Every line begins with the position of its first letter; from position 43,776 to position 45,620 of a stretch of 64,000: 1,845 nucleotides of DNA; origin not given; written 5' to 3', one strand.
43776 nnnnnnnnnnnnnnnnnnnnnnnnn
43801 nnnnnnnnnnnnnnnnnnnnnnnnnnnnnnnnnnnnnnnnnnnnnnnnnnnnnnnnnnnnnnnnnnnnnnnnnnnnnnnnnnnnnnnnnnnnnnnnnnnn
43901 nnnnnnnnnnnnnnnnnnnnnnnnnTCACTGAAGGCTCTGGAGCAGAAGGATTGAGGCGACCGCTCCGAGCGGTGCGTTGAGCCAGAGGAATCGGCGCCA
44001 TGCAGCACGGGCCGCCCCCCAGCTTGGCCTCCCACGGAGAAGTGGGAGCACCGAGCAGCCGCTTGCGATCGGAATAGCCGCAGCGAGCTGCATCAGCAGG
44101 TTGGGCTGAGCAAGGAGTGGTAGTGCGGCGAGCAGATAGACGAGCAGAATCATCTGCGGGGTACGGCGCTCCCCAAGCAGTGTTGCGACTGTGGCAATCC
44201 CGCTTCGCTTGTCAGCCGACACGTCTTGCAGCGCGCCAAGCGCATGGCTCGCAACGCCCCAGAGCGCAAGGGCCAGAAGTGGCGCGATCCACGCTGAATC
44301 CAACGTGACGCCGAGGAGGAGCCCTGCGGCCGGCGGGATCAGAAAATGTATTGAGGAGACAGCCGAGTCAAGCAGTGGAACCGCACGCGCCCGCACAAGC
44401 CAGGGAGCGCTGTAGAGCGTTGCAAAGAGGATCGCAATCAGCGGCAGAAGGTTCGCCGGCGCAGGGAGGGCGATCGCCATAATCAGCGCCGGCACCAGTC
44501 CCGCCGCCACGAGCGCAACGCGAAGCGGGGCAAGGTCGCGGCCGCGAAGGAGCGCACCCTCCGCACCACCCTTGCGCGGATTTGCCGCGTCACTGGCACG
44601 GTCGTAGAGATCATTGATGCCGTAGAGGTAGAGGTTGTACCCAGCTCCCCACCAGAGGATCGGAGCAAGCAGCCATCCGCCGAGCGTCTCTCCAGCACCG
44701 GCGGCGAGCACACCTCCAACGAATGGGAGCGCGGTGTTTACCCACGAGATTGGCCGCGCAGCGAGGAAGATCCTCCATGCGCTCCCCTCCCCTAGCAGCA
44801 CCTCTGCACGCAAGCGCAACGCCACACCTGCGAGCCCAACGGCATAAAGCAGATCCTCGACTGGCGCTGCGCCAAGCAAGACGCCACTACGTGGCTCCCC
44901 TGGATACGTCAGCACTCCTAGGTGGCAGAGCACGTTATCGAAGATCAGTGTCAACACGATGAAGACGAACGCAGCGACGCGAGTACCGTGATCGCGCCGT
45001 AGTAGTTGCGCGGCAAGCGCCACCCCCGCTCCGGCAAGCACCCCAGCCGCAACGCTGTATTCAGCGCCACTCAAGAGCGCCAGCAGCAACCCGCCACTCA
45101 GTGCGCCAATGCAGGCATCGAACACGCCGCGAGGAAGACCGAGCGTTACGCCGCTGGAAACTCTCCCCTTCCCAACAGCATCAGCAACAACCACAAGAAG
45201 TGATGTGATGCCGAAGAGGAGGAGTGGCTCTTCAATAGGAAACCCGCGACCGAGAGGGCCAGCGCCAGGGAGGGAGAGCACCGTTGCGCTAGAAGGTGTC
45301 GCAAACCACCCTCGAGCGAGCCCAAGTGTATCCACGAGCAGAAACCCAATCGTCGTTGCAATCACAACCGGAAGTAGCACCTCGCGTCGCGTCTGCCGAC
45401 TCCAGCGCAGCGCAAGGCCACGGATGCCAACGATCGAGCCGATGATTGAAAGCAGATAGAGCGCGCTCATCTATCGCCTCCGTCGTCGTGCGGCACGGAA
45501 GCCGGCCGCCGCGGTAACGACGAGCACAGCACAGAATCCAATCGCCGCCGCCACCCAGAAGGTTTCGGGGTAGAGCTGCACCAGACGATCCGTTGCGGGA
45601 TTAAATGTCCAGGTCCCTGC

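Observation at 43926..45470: Lycopene-cyclase-domain::UbiA prenyltransferase fusion (C50-carotenoid LbtBC/CrtYf-CrtEb-like) next to the rhodopsin but chained to Mo-cofactor genes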

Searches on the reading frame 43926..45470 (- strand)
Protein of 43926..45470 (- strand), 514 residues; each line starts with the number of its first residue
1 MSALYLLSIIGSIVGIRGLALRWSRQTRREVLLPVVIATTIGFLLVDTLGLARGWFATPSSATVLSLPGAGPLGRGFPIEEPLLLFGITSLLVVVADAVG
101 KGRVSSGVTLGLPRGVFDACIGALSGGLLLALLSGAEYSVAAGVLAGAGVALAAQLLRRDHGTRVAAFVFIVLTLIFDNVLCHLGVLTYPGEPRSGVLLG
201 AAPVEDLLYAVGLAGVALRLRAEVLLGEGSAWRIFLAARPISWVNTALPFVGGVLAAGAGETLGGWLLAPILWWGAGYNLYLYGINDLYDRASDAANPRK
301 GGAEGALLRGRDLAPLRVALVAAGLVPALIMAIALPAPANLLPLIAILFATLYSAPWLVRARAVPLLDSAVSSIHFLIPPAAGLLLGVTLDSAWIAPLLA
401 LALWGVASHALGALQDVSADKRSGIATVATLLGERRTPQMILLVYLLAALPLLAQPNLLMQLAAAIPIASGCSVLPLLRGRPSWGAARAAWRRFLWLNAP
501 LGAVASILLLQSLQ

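Call 3: search_protein_families(library=pfam, proteins=[window:43926-45470:-], max_evalue=0.1)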
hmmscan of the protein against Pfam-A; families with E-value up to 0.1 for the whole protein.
window:43926-45470:- (514 aa): 2 families
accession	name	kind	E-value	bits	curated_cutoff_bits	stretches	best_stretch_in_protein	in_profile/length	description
PF01040.23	UbiA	-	2.7e-19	69.9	34.2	1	248-497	3-249/250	UbiA prenyltransferase family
PF18916.5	Lycopene_cyc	-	0.0012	19.9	27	1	156-214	24-82/92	Lycopene cyclase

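Call 4: search_protein_families(library=ncbifam, proteins=[window:43926-45470:-], max_evalue=0.1)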
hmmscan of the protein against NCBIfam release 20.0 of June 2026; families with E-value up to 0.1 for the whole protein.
window:43926-45470:- (514 aa): 13 families
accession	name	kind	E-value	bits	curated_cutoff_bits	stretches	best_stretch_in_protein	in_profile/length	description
NF009608.0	PRK13105.1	equivalog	3.9e-59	200.2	217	1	233-511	11-287/291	prenyltransferase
NF010119.0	PRK13595.1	equivalog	1e-35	123.7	248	1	233-512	14-285/292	prenyltransferase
NF009516.0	PRK12875.1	equivalog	1.8e-29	102.8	205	1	234-466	20-249/292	prenyltransferase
TIGR03462.1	CarR_dom_SF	subfamily_domain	4.6e-08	33.5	39.4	2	143-209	12-77/89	lycopene cyclase domain-containing protein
NF005742.0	PRK07566.1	equivalog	3.8e-06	26.2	313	1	234-447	30-245/315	chlorophyll synthase ChlG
TIGR01475.1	ubiA_other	subfamily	6.9e-06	25.7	180.8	1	285-454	55-220/282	UbiA-like polyprenyltransferase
NF009511.0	PRK12871.1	equivalog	1.4e-05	24.6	281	1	316-447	100-230/297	prenyltransferase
TIGR01476.1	chlor_syn_BchG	subfamily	0.00015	21.3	212.3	1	238-445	7-214/283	(bacterio)chlorophyll synthase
TIGR01474.1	ubiA_proteo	equivalog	0.0062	16.1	275.45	1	284-453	59-222/282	4-hydroxybenzoate octaprenyltransferase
NF009524.0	PRK12886.1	equivalog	0.0064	15.9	387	1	247-463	23-232/291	prenyltransferase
NF009523.0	PRK12884.1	equivalog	0.01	15.1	269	1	285-450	56-213/279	prenyltransferase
NF041585.1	MqnP_Cj_Hp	exception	0.016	14.7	375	0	284-450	58-218/281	menaquinone biosynthesis prenyltransferase MqnP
NF009515.0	PRK12874.1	equivalog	0.1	12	392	0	397-450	172-225/291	4-hydroxybenzoate polyprenyltransferase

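Call 5: find_homologous_proteins(query=window:43926-45470:-, max_evalue=0.00001)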
Query window:43926-45470:- (514 aa): 72 proteins with E <= 0.00001 among 8000 candidates.
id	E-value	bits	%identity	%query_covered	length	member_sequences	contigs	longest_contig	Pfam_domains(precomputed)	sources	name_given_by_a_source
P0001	4.7e-291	984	92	100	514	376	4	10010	PF01040.24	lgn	-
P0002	1.5e-285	966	90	100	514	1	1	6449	PF01040.24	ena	-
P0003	4.4e-285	965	90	100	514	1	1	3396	PF01040.24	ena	-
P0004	6.1e-282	954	89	100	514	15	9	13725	PF01040.24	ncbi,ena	-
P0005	1.5e-281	953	89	100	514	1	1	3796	PF01040.24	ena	-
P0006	1.3e-233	795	76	99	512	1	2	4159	PF01040.24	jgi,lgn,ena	jgi:4-hydroxybenzoate polyprenyltransferase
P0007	1.3e-232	791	74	100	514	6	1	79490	PF01040.24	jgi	-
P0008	2.1e-222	758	73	100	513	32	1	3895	PF01040.24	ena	-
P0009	8.8e-207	706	68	100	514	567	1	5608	PF01040.24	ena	-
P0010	1.5e-205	702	66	100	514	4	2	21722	PF01040.24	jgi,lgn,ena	-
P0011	3.4e-205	701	66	100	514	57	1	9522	PF01040.24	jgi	-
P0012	5.4e-205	700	67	100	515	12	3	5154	PF01040.24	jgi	jgi:4-hydroxybenzoate polyprenyltransferase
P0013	8.0e-205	700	67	99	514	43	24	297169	PF01040.24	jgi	-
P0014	1.9e-201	689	66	99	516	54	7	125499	PF01040.24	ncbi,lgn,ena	ncbi:MAG: UbiA family prenyltransferase [Candidatus Limnocylindrus sp.]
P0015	9.4e-199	680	95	67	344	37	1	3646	PF01040.24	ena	-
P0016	3.3e-187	642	66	94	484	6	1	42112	PF01040.24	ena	-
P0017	1.3e-146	508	79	61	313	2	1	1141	PF01040.24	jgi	jgi:4-hydroxybenzoate polyprenyltransferase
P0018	2.0e-140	487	52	97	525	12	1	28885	PF01040.24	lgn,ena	-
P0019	5.2e-140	486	51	100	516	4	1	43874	PF01040.24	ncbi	-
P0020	1.3e-139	485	51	100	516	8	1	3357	PF01040.24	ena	-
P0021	5.1e-139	483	51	99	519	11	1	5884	PF01040.24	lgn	-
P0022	8.8e-138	479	51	100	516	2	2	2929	PF01040.24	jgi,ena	jgi:lycopene cyclase domain-containing protein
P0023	2.2e-137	477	50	100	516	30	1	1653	PF01040.24,PF18916.6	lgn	-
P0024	4.9e-137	476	50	100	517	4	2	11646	PF01040.24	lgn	-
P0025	1.4e-136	475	50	100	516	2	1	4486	PF01040.24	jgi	jgi:lycopene cyclase domain-containing protein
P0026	2.1e-136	474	51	100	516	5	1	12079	PF01040.24,PF18916.6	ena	-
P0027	2.8e-136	474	51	100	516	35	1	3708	PF01040.24,PF18916.6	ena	-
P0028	3.0e-136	474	50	100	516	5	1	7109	PF01040.24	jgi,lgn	-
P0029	3.0e-136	474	50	100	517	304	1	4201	PF01040.24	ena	-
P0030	3.1e-136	474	50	100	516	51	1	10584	PF01040.24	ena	-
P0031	5.0e-136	473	50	100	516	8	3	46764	PF01040.24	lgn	-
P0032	1.3e-135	471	51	100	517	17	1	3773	PF01040.24,PF18916.6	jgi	-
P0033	1.6e-135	471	51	100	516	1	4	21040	PF01040.24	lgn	-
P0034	2.3e-135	471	49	100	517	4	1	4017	PF01040.24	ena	-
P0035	8.5e-135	469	50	100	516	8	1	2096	PF01040.24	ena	-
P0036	8.7e-135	469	50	100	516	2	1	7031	PF01040.24,PF18916.6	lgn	-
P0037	2.5e-134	467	49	100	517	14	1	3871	PF01040.24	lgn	-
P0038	8.7e-134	465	50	100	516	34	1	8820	PF01040.24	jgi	-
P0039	2.6e-133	464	50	100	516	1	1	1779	PF01040.24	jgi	jgi:lycopene cyclase domain-containing protein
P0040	3.4e-133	464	50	100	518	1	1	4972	PF01040.24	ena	-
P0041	3.8e-133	463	51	99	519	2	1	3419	PF01040.24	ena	-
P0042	7.7e-133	462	49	100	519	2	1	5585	PF01040.24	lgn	-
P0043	9.1e-133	462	49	100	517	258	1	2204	PF01040.24,PF18916.6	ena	-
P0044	9.9e-133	462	49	100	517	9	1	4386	PF01040.24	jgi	-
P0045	1.1e-132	462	48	100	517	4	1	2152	PF01040.24,PF18916.6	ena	-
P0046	1.6e-132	461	49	99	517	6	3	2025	PF01040.24,PF18916.6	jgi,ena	-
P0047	5.4e-132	460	51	100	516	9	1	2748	PF01040.24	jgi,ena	-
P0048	7.3e-132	459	50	100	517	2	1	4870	PF01040.24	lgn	-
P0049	1.3e-131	458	49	100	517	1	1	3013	PF01040.24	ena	-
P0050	9.1e-131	455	48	100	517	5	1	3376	PF01040.24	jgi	jgi:lycopene cyclase domain-containing protein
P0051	2.3e-130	454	49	100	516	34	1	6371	PF01040.24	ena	-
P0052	1.2e-126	442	48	100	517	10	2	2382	PF01040.24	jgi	jgi:lycopene cyclase domain-containing protein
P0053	2.7e-126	441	49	100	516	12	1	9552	PF01040.24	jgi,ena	-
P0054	1.1e-123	432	48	100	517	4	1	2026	PF01040.24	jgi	jgi:lycopene cyclase domain-containing protein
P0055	4.6e-103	364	54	67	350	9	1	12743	PF01040.24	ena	-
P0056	3.6e-100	355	51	68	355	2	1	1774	PF01040.24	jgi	jgi:4-hydroxybenzoate polyprenyltransferase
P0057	8.8e-90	320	53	61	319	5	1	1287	PF01040.24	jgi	jgi:4-hydroxybenzoate polyprenyltransferase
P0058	1.6e-42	164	44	54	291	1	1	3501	PF01040.24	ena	-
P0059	2.5e-40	157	42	53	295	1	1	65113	PF01040.24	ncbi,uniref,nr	ncbi:prenyltransferase [Nocardioides sp. cx-169]|uniref:prenyltransferase n=1 Tax=Nocardioides sp. c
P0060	4.9e-40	156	41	54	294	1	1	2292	PF01040.24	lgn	-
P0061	8.2e-39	152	42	54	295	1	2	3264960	PF01040.24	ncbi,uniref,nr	ncbi:prenyltransferase [Cellulomonas bogoriensis]|uniref:Prenyltransferase n=1 Tax=Cellulomonas bogo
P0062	3.5e-37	147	42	54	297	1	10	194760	PF01040.24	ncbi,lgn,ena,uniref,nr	ncbi:prenyltransferase [uncultured Microbacterium sp.]|uniref:prenyltransferase n=1 Tax=uncultured M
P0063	4.7e-37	146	40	54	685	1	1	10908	PF13632.13,PF13506.14,PF13641.13,PF01040.24,PF00535.33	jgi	jgi:4-hydroxybenzoate polyprenyltransferase/GT2 family glycosyltransferase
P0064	7.9e-37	146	41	54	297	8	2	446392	PF01040.24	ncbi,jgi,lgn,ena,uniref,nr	ncbi:prenyltransferase [Microbacterium sp.]|uniref:prenyltransferase n=1 Tax=Microbacterium sp. TaxI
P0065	7.4e-36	142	41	55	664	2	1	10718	PF10111.15,PF13641.13,PF01040.24,PF00535.33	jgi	jgi:4-hydroxybenzoate polyprenyltransferase/GT2 family glycosyltransferase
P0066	1.2e-34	138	41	55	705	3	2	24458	PF13632.13,PF13641.13,PF01040.24,PF00535.33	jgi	jgi:4-hydroxybenzoate polyprenyltransferase/GT2 family glycosyltransferase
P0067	4.5e-34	137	39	54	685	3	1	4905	PF13632.13,PF13506.14,PF13641.13,PF01040.24,PF00535.33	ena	-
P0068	9.2e-34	135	36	54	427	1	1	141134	PF01040.24,PF00535.33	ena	-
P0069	1.4e-33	135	38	54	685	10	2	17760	PF13632.13,PF13641.13,PF01040.24,PF00535.33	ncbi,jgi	jgi:4-hydroxybenzoate polyprenyltransferase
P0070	2.7e-33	134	38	54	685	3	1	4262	PF13632.13,PF13506.14,PF13641.13,PF01040.24,PF00535.33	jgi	jgi:4-hydroxybenzoate polyprenyltransferase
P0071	3.8e-33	133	39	55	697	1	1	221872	PF13632.13,PF13641.13,PF01040.24,PF00535.33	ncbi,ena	-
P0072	8.9e-32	129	40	55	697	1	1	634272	PF13641.13,PF01040.24,PF00535.33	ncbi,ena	-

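Call 8: find_encoding_contigs(protein=P0013, flank=10000, max_places=3)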
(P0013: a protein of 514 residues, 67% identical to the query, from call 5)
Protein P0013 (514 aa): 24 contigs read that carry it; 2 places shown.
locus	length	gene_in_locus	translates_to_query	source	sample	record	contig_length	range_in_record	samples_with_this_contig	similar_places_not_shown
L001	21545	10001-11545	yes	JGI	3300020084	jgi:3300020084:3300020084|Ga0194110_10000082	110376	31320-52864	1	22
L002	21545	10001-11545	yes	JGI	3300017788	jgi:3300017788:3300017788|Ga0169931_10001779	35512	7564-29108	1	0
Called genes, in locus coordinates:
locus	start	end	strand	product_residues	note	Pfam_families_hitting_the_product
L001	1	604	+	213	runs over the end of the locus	PF02163:Peptidase_M50 (faint)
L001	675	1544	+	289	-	PF02616:SMC_ScpA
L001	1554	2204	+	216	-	PF04079:SMC_ScpB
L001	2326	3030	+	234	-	PF00849:PseudoU_synth_2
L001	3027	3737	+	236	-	PF02224:Cytidylate_kin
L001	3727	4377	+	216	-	PF01553:Acyltransferase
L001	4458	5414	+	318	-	PF02401:LYTB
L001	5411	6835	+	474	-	PF00009:GTP_EFTU, PF03193:RsgA_GTPase (faint), PF01926:MMR_HSR1, PF02421:FeoB_N, PF00009:GTP_EFTU, PF02421:FeoB_N, PF01926:MMR_HSR1, PF14714:KH_dom-like, +6 more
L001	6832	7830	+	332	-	PF01210:NAD_Gly3P_dh_N, PF07479:NAD_Gly3P_dh_C, PF20618:GPD_NAD_C_bact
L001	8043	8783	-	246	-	PF01036:Bac_rhodopsin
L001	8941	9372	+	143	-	PF14229:DUF4332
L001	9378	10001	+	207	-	PF07314:Lit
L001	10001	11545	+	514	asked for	PF01040:UbiA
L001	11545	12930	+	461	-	PF03453:MoeA_N, PF00994:MoCF_biosynth, PF03454:MoeA_C (weak)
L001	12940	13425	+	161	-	PF01967:MoaC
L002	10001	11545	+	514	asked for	PF01040:UbiA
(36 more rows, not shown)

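Call 9: find_encoding_contigs(protein=P0019, flank=10000, max_places=3)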
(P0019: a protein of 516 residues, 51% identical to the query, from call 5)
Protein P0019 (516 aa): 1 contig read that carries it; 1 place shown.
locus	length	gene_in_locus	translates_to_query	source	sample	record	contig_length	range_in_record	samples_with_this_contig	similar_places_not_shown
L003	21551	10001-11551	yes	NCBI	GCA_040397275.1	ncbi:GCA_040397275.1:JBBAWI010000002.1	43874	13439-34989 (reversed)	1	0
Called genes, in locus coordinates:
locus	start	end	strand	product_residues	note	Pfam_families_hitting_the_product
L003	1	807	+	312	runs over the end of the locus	PF02899:Phage_int_SAM_1 (weak), PF00589:Phage_integrase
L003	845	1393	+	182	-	-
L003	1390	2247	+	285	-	PF02616:SMC_ScpA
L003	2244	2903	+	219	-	PF04079:SMC_ScpB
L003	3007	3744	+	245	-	PF00849:PseudoU_synth_2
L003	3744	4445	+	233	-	PF02224:Cytidylate_kin, PF13189:Cytidylate_kin2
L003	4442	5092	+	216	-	PF01553:Acyltransferase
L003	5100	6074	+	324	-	PF02401:LYTB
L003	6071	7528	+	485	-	PF03193:RsgA_GTPase (faint), PF00009:GTP_EFTU, PF01926:MMR_HSR1, PF02421:FeoB_N, PF01926:MMR_HSR1, PF02421:FeoB_N, PF00009:GTP_EFTU, PF14714:KH_dom-like, +6 more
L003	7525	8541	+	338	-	PF01210:NAD_Gly3P_dh_N, PF07479:NAD_Gly3P_dh_C, PF20618:GPD_NAD_C_bact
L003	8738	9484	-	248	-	PF01036:Bac_rhodopsin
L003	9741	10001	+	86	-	PF07314:Lit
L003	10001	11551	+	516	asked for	PF01040:UbiA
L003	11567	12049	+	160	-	PF00994:MoCF_biosynth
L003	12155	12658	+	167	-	PF22811:Zn_ribbon_NrdR, PF03477:ATP-cone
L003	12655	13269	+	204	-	PF06559:DCD_N, PF22769:DCD, PF22569:DCD_C (weak)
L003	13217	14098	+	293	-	PF00753:Lactamase_B (weak)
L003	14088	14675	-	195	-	PF08534:Redoxin, PF00085:Thioredoxin (weak), PF00578:AhpC-TSA, PF13905:Thioredoxin_8 (weak)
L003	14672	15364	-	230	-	PF02683:DsbD_TM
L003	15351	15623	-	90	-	PF05768:Glrx-like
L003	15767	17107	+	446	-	PF05977:MFS_3, PF07690:MFS_1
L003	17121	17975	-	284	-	PF04227:Indigoidine_A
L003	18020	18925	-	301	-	PF00294:PfkB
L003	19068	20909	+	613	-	PF07973:tRNA_SAD, PF00587:tRNA-synt_2b, PF03129:HGTP_anticodon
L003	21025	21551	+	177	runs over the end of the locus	PF05198:IF3_N, PF00707:IF3_C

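Call 17: find_encoding_contigs(protein=P0061, flank=8000, max_places=1)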
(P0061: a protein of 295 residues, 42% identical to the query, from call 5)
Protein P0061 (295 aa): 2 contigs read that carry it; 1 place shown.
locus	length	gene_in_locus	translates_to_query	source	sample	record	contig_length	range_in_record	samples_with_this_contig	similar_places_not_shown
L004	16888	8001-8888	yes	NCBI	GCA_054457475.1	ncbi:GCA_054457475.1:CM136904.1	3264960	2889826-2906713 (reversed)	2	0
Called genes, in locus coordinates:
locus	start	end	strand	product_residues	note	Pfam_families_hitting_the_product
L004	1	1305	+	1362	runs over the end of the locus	-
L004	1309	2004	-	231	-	PF01370:Epimerase, PF05368:NmrA, PF13460:NAD_binding_10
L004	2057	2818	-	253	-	PF13641:Glyco_tranf_2_3, PF00535:Glycos_transf_2, PF13632:Glyco_trans_2_3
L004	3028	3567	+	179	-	PF00293:NUDIX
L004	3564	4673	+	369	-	PF00348:polyprenyl_synt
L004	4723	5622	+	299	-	PF00494:SQS_PSY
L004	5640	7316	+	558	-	PF00890:FAD_binding_2 (weak), PF01266:DAO, PF01593:Amino_oxidase, PF12831:FAD_oxidored (weak), PF13450:NAD_binding_8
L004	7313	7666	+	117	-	-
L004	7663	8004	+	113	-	PF18916:Lycopene_cyc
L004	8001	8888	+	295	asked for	PF01040:UbiA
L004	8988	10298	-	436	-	PF07676:PD40 (faint)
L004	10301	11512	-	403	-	PF07676:PD40 (faint), PF25174:Beta-prop_THOC3 (faint), PF23381:Beta-prop_IFT122_1st (faint), PF26550:Tricorn_2nd (weak)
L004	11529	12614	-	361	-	PF07676:PD40 (faint), PF25174:Beta-prop_THOC3 (faint)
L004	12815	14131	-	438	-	PF07676:PD40 (faint)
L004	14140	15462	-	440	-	PF07676:PD40 (faint)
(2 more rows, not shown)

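Call 18: find_encoding_contigs(protein=P0059, flank=8000, max_places=1)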
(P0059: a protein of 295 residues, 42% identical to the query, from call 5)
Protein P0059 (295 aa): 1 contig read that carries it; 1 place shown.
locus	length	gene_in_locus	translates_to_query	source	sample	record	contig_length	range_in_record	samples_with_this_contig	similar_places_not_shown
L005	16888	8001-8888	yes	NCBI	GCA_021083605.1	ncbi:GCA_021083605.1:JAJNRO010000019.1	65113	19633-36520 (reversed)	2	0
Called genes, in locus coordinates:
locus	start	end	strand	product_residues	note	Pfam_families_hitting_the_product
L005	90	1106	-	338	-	-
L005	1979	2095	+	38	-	PF05901:Excalibur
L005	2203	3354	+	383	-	PF04235:DUF418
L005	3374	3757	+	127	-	PF18029:Glyoxalase_6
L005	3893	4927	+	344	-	PF00348:polyprenyl_synt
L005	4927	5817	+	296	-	PF00494:SQS_PSY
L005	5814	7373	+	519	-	PF01266:DAO, PF01593:Amino_oxidase, PF12831:FAD_oxidored (faint), PF13450:NAD_binding_8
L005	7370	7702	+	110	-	-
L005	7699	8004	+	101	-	-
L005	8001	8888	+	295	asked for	PF01040:UbiA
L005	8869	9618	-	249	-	PF00535:Glycos_transf_2, PF13641:Glyco_tranf_2_3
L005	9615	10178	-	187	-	PF09997:DUF2238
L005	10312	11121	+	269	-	PF00805:Pentapeptide (faint), PF12867:DinB_2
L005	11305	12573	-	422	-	PF04261:Dyp_perox_N, PF20628:Dyp_perox_C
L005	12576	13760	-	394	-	PF09375:Peptidase_M75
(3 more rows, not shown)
